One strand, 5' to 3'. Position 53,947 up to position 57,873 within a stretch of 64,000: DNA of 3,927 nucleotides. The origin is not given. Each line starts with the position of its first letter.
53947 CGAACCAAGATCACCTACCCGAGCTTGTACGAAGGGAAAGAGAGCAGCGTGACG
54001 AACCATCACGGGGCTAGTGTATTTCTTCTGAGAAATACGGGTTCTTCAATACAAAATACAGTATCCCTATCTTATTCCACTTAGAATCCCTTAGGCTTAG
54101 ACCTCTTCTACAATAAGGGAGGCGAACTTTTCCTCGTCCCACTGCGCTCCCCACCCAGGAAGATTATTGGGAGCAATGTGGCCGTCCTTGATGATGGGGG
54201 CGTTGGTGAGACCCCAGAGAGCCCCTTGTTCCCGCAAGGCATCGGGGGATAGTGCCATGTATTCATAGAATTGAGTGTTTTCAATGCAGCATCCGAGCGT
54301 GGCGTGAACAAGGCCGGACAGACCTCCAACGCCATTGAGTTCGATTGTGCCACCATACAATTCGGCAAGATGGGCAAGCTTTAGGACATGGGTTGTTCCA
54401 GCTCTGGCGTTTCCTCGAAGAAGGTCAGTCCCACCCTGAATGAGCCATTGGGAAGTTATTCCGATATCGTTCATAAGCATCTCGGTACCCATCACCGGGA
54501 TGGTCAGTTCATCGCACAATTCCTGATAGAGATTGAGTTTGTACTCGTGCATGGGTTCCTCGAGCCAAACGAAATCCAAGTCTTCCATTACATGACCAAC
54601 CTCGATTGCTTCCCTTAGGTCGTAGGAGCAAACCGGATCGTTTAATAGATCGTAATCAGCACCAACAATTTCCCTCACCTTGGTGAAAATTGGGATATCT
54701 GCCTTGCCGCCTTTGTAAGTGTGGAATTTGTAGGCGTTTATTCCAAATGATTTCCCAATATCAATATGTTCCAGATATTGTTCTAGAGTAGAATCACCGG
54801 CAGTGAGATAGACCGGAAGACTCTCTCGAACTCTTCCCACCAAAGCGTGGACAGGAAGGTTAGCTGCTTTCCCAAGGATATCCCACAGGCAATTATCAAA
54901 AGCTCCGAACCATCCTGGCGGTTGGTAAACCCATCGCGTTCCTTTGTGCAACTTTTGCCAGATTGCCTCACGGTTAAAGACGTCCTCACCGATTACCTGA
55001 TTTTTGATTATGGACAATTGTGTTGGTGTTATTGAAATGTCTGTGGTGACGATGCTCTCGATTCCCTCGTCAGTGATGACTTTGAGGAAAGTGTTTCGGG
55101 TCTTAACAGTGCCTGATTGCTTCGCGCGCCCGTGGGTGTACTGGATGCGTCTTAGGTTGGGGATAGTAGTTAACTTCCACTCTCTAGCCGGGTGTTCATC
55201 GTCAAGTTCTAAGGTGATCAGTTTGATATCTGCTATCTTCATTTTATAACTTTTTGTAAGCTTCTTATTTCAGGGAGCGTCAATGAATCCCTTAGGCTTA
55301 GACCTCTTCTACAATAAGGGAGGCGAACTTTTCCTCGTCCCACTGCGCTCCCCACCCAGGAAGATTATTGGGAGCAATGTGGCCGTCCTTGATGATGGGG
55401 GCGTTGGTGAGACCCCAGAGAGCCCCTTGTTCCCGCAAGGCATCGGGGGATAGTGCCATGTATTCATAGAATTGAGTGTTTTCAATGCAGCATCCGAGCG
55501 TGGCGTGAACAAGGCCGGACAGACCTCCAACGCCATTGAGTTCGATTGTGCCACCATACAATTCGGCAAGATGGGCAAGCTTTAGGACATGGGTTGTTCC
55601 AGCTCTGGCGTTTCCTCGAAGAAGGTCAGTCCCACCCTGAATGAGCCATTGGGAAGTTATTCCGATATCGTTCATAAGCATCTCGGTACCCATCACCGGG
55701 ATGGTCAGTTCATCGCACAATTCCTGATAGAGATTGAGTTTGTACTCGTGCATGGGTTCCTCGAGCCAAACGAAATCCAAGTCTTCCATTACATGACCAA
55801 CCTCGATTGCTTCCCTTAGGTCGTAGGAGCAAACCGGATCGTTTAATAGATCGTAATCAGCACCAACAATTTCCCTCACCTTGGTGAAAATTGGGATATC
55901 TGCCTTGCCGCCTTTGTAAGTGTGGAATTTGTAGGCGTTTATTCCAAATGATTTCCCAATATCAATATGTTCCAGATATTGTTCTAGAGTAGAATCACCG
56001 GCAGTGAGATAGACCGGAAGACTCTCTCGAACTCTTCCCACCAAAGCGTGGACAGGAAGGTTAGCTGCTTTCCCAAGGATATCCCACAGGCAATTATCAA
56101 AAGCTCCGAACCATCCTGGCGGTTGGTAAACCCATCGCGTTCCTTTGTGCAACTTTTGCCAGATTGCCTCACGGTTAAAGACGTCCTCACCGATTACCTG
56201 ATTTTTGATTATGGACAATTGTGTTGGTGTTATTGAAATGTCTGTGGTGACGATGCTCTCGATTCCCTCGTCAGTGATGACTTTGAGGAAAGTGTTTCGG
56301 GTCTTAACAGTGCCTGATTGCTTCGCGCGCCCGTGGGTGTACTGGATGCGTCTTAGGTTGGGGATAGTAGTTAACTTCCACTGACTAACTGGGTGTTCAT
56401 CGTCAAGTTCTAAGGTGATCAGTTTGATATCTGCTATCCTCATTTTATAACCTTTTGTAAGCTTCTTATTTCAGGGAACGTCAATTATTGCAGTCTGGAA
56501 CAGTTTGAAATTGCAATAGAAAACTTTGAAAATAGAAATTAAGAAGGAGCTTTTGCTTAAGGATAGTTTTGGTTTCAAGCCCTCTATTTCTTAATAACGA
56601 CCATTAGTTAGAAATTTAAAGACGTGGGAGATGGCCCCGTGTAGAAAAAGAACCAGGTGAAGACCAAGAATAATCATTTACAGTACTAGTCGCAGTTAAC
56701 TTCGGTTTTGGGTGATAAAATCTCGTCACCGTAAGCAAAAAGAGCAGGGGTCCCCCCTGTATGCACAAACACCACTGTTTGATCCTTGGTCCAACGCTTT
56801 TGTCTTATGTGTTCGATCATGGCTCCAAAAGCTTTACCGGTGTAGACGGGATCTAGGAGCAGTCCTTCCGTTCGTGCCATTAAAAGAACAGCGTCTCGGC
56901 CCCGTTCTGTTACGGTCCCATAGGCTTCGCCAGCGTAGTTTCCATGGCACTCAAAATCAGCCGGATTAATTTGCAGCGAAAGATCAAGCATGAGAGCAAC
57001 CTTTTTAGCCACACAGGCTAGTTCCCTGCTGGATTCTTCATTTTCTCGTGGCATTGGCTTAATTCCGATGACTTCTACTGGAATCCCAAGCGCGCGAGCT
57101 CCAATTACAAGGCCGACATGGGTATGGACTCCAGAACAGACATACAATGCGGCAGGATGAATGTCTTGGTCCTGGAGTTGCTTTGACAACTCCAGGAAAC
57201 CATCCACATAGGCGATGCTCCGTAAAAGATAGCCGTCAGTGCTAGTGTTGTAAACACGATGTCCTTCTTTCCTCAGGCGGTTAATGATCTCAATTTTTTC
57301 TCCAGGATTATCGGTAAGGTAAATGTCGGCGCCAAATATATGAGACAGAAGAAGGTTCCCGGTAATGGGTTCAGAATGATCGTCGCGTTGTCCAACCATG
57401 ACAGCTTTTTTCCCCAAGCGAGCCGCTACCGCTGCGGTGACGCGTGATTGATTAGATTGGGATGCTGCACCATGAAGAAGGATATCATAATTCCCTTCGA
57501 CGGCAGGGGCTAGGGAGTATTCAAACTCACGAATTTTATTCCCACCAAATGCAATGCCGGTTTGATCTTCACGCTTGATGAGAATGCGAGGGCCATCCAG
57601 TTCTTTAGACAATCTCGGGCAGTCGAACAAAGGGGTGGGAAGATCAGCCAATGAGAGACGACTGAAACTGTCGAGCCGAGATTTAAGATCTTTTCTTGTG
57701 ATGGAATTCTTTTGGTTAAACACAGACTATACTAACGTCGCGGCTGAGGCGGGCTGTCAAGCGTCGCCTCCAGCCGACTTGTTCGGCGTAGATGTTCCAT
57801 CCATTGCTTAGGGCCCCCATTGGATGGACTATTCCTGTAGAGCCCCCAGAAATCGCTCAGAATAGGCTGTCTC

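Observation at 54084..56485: Near-perfect 1201-bp tandem duplication of a complete enolase-superfamily gene, with every difference confined to the 5' ~100 bp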

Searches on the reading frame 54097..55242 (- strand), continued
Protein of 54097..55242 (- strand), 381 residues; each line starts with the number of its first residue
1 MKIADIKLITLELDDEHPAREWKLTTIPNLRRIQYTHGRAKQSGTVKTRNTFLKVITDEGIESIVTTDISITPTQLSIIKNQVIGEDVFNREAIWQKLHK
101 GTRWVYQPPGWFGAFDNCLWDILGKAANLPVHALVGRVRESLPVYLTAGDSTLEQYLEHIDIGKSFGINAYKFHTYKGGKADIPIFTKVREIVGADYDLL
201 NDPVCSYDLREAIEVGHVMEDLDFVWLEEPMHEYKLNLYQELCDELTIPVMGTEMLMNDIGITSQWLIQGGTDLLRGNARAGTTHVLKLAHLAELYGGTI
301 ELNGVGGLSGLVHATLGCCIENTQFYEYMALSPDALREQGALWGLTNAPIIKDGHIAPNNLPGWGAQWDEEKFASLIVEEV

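Call 34: find_encoding_contigs(protein=P0015, flank=4000, max_places=6)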
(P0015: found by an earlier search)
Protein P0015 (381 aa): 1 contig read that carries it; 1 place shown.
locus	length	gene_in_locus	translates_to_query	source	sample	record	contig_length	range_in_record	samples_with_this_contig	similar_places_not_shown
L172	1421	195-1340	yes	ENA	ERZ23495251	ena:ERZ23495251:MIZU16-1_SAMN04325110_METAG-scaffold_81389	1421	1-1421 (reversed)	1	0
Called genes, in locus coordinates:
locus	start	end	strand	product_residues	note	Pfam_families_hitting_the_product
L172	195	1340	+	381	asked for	PF02746:MR_MLE_N (weak), PF13378:MR_MLE_C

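Call 37: search_solved_structures(query=window:54097-55242:-, show_alignments=2, max_evalue=1e-10)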
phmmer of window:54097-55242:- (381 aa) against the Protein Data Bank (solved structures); distinct sequences matched with E-value up to 1e-10: 49.
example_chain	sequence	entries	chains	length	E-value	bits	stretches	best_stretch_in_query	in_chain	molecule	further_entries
1rvk_A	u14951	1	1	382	1.2e-30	109.7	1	32-368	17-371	isomerase/lactonizing enzyme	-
4mmw_A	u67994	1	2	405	1.4e-30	109.5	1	31-368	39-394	Isomerase/lactonizing enzyme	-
4hcd_A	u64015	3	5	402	1.5e-30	109.5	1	32-368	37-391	Isomerase/lactonizing enzyme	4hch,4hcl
5olc_A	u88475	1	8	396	6.2e-21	77.8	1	82-376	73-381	Galactonate dehydratase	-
2pp0_A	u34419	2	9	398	3.9e-19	71.9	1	111-298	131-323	L-talarate/Galactarate Dehydratase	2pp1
2pp3_A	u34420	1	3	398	5.2e-19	71.4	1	111-298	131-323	L-talarate/galactarate dehydratase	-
3bjs_A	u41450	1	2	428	9.3e-19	70.6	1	19-374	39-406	Mandelate racemase/muconate lactonizing enzyme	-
3vcn_A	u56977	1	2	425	1.8e-18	69.7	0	51-183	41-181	MANNONATE DEHYDRATASE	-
4gme_A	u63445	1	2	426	1.8e-18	69.7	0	51-183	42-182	Mandelate racemase/muconate lactonizing enzyme family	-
2o56_A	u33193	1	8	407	3.3e-18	68.8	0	43-146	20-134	Putative mandelate racemase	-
3thu_A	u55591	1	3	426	4.7e-18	68.3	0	51-158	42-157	Mandelate racemase / muconate lactonizing enzyme family protein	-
4il2_A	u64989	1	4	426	6.1e-18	67.9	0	52-163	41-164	Starvation sensing protein rspA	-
2ox4_A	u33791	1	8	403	1.6e-17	66.5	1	42-146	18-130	Putative mandelate racemase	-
2qjm_A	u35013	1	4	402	4.4e-17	65.1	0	52-175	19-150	Mandelate racemase/muconate lactonizing enzyme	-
2qjj_A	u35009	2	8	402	4.9e-17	65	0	52-175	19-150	Mandelate racemase/muconate lactonizing enzyme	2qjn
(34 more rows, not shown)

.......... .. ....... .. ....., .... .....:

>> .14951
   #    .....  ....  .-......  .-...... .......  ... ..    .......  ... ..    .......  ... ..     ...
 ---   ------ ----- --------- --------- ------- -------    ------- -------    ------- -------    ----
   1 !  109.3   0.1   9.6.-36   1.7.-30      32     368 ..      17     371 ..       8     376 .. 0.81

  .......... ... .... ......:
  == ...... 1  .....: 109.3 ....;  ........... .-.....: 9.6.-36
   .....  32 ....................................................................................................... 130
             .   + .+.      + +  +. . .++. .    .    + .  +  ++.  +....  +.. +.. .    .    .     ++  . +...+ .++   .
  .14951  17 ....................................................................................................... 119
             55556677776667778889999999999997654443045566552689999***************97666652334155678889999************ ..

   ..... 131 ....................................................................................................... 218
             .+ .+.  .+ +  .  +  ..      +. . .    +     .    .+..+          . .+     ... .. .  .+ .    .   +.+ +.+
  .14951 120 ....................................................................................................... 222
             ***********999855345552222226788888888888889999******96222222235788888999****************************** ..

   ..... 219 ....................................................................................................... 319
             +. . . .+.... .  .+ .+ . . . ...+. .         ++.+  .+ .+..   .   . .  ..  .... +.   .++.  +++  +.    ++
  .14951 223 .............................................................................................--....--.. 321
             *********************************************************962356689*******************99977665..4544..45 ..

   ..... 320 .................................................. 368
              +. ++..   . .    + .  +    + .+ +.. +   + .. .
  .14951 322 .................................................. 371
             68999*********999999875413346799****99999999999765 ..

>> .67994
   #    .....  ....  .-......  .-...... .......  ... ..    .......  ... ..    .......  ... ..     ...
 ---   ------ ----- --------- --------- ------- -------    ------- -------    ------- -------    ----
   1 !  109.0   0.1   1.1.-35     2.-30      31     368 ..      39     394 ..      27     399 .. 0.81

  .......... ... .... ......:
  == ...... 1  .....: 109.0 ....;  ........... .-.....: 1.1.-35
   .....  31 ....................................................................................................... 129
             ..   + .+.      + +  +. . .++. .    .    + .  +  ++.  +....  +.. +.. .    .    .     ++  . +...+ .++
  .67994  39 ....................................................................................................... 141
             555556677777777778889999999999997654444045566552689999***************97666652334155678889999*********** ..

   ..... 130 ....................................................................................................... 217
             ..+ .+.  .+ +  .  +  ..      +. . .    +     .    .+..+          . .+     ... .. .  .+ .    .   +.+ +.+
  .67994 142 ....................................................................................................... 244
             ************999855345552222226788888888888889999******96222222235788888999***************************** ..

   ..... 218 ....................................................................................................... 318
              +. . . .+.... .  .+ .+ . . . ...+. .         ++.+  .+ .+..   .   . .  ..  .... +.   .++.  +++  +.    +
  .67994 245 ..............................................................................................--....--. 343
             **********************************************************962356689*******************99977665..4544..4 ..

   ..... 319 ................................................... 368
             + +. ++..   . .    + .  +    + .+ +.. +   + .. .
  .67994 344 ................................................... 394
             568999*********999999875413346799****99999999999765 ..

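Call 38: search_protein_families(library=ncbifam, proteins=[window:54097-55242:-], max_evalue=0.00001)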
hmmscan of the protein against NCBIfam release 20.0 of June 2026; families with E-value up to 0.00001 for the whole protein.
window:54097-55242:- (381 aa): 9 families
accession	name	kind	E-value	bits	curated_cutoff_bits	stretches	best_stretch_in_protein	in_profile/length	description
NF043051.1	ManoateDhtManD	equivalog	7.7e-27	94.1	550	2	185-374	194-381/403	D-mannonate dehydratase ManD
NF011654.0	PRK15072.1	subfamily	5.3e-25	88.1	430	2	52-172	19-147/404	D-galactonate dehydratase family protein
NF047820.1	TalGalacDh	equivalog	1.4e-24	86.8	500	1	79-295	72-296/371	L-talarate/galactarate dehydratase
NF040866.1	AraD_Arch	equivalog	3.8e-21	75.5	650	1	75-373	64-366/372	arabinonate dehydratase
NF010624.0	PRK14017.1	equivalog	1.2e-20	74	311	1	45-374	10-358/382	galactonate dehydratase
NF011968.0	PRK15440.1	equivalog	2.2e-19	69.6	393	1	84-370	95-385/395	L-rhamnonate dehydratase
NF040790.2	glucon_galact_dh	equivalog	1.7e-16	60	750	1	39-378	14-371/390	bifunctional D-gluconate/D-galactonate dehydratase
NF043002.1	HProlDhtase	equivalog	8.7e-09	34.7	500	1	79-236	72-226/366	cis-3-hydroxy-L-proline dehydratase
TIGR02534.1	mucon_cyclo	subfamily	2.2e-07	30.3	334.95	1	113-259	101-250/368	muconate/chloromuconate family cycloisomerase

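Call 52: find_homologous_proteins(query=window:54097-55242:-, max_evalue=1e-40)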
Query window:54097-55242:- (381 aa): 778 proteins with E <= 1e-40 among 3970 candidates; the best 120 are listed.
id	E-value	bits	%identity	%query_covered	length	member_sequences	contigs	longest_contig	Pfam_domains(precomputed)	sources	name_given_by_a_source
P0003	3.2e-248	841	95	100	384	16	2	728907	PF13378.13,PF02746.22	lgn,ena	-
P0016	2.8e-226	769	86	100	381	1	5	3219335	PF13378.13,PF02746.22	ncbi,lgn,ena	-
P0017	2.0e-206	703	77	100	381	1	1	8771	PF13378.13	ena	-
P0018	1.1e-191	655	73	100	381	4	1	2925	PF13378.13,PF02746.22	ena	-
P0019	1.9e-190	651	72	100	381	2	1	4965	PF13378.13,PF02746.22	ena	-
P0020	1.8e-189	648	72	99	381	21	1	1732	PF13378.13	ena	-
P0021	9.3e-187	639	72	100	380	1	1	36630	PF13378.13,PF02746.22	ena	-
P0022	4.5e-184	630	70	99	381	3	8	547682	PF13378.13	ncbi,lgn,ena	-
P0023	5.8e-183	626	71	100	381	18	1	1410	PF13378.13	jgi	-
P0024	6.9e-183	626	71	100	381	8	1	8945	PF13378.13,PF02746.22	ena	-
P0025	9.6e-181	619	70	100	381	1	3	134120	PF13378.13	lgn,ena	-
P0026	1.8e-174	598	71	100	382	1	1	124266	PF13378.13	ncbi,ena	-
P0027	9.1e-173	593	76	87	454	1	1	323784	PF13378.13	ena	-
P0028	6.2e-169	580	65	100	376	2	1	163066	PF13378.13,PF02746.22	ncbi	ncbi:MAG: enolase C-terminal domain-like protein [Caldilineaceae bacterium]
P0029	5.0e-168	577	65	100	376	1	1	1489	PF13378.13,PF02746.22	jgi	jgi:L-alanine-DL-glutamate epimerase-like enolase superfamily enzyme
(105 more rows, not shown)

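Call 56: predict_structure(alignment_id=A1)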
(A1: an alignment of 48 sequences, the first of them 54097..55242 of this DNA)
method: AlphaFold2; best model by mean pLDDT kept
length: 381 residues; sequences in the alignment: 48
mean_pLDDT: 94.3   pTM: 0.91
mean pLDDT of the five models: 94.3, 93.4, 92.0, 91.5, 90.4
residues with pLDDT >= 90: 334; 70-90: 47; 50-70: 0; < 50: 0
segments of 3 or more residues with pLDDT < 50: none
pLDDT, mean of each block of 10 residues (from residue 1): 98 94 86 84 92 97 87 95 98 96 92 96 98 95 95 96 98 88 95 98 93 97 97 93 98 91 94 92 94 93 89 95 94 96 97 97 97 98 95
secondary structure, 60 per line:
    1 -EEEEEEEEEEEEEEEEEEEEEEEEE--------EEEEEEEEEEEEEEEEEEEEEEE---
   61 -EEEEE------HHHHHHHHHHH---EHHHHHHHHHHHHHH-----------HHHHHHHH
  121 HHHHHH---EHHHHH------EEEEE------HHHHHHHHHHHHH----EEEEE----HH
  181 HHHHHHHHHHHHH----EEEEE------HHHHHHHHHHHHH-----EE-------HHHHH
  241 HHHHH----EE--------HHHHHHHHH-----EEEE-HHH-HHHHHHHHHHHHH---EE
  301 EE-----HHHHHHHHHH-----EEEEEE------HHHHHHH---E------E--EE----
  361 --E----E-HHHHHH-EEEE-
elements in order: E2-26 E35-57 E62-66 H73-83 H88-101 H113-126 H131-135 E142-146 H153-165 E170-174 H179-193 E198-202 H209-221 H236-245 H260-268 E274-277 H283-295 E299-302 H308-317 E323-328 H335-341 H370-375 E377-380

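Call 58: fold_search(model_id=the predicted structure, library=pdb)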
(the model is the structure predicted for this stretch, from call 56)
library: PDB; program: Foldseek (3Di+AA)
matches with E <= 10: 1703; with E <= 0.001: 573
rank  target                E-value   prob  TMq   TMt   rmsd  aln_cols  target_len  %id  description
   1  1rvk                  2.5e-25  1.00  0.79  0.79   4.4       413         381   24  Crystal structure of enolase AGR_L_2751 from Agrobacterium Tumefaciens (released 2003-12-23)
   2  2poz_H                2.4e-24  1.00  0.72  0.73   4.7       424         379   17  Crystal structure of a putative dehydratase from Mesorhizobium loti (released 2007-05-15)
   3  3bjs_B                2.8e-24  1.00  0.76  0.77   4.4       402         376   23  Crystal structure of a member of enolase superfamily from Polaromonas sp. JS666 (released 2007-12-18)
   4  4hch_A                4.0e-24  1.00  0.81  0.80   5.0       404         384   26  CRYSTAL STRUCTURE OF D-GLUCARATE DEHYDRATASE FROM AGROBACTERIUM TUMEFACIENS complexed with magnesium and L-tartrate (released 2012-10-24)
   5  2ox4_A                5.7e-24  1.00  0.74  0.72   4.8       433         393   24  Crystal structure of putative dehydratase from Zymomonas mobilis ZM4 (released 2007-03-06)
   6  3bjs_A                6.4e-24  1.00  0.76  0.78   4.1       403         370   23  Crystal structure of a member of enolase superfamily from Polaromonas sp. JS666 (released 2007-12-18)
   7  2poz_C                1.0e-23  1.00  0.73  0.73   4.7       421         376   17  Crystal structure of a putative dehydratase from Mesorhizobium loti (released 2007-05-15)
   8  5olc_A                1.9e-23  1.00  0.76  0.82   3.6       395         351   21  Crystal structure of the 3,6-anhydro-D-galactonate cycloisomerase from Zobellia galactanivorans (released 2017-12-06)
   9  3sjn_A                2.0e-23  1.00  0.76  0.77   4.2       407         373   21  Crystal structure of enolase Spea_3858 (target EFI-500646) from Shewanella pealeana with magnesium bound (released 2011-07-06)
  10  3cb3_D                2.2e-23  1.00  0.77  0.82   3.8       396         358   21  Crystal structure of L-Talarate dehydratase from Polaromonas sp. JS666 complexed with Mg and L-glucarate (released 2008-03-04)
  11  2ox4_C                2.7e-23  1.00  0.75  0.73   4.1       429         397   24  Crystal structure of putative dehydratase from Zymomonas mobilis ZM4 (released 2007-03-06)
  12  2pp3_A                5.4e-23  1.00  0.75  0.73   4.2       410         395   20  Crystal structure of L-talarate/galactarate dehydratase mutant K197A liganded with Mg and L-glucarate (released 2007-08-07)
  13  2og9_A                5.7e-23  1.00  0.76  0.80   4.4       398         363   21  Crystal Structure of mandelate racemase/muconate lactonizing enzyme from Polaromonas sp. JS666 (released 2007-02-27)
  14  2o56_A                5.7e-23  1.00  0.74  0.72   4.6       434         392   22  Crystal Structure of a Member of the Enolase Superfamily from Salmonella Typhimurium (released 2006-12-12)
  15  2poz_A                6.8e-23  1.00  0.72  0.71   4.7       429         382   17  Crystal structure of a putative dehydratase from Mesorhizobium loti (released 2007-05-15)
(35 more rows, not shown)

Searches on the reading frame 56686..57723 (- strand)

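Call 4: search_protein_families(library=pfam, proteins=[window:56686-57723:-])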
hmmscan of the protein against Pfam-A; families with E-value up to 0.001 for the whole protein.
window:56686-57723:- (345 aa): 1 family
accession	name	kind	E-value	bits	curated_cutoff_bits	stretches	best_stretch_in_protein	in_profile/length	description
PF00291.31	PALP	-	1.6e-35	123.3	35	1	24-323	2-295/295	Pyridoxal-phosphate dependent enzyme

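Call 38: search_protein_families(library=ncbifam, proteins=[window:56686-57723:-], max_evalue=0.00001)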
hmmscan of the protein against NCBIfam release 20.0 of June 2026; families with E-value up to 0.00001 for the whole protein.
window:56686-57723:- (345 aa): 8 families
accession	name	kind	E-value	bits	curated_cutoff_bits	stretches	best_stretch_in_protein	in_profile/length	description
NF052482.1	sulfolyase_CuyA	equivalog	5.2e-71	239.2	450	1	17-334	3-330/332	D-cysteate sulfo-lyase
NF052537.1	CoM_syn_XcbE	exception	3.8e-64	216.9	450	1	17-330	3-322/322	coenzyme M biosynthesis enzyme XcbE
NF003030.0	PRK03910.1-3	equivalog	1.1e-59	202.3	429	1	11-336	4-336/338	D-cysteine desulfhydrase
TIGR01275.1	ACC_deam_rel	subfamily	1.4e-55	188.8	289.4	1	23-334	1-320/321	pyridoxal phosphate-dependent enzymes, D-cysteine desulfhydrase family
NF003032.0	PRK03910.1-5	equivalog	4e-55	187.3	469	1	13-333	3-328/330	D-cysteine desulfhydrase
NF003029.0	PRK03910.1-1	equivalog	7e-54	183.4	610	1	16-332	5-325/328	D-cysteine desulfhydrase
TIGR01274.1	ACC_deam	equivalog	4e-48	164.3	392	1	17-332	2-331/337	1-aminocyclopropane-1-carboxylate deaminase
NF010646.0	PRK14045.1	equivalog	7e-41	140.6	550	1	13-337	5-327/329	1-aminocyclopropane-1-carboxylate deaminase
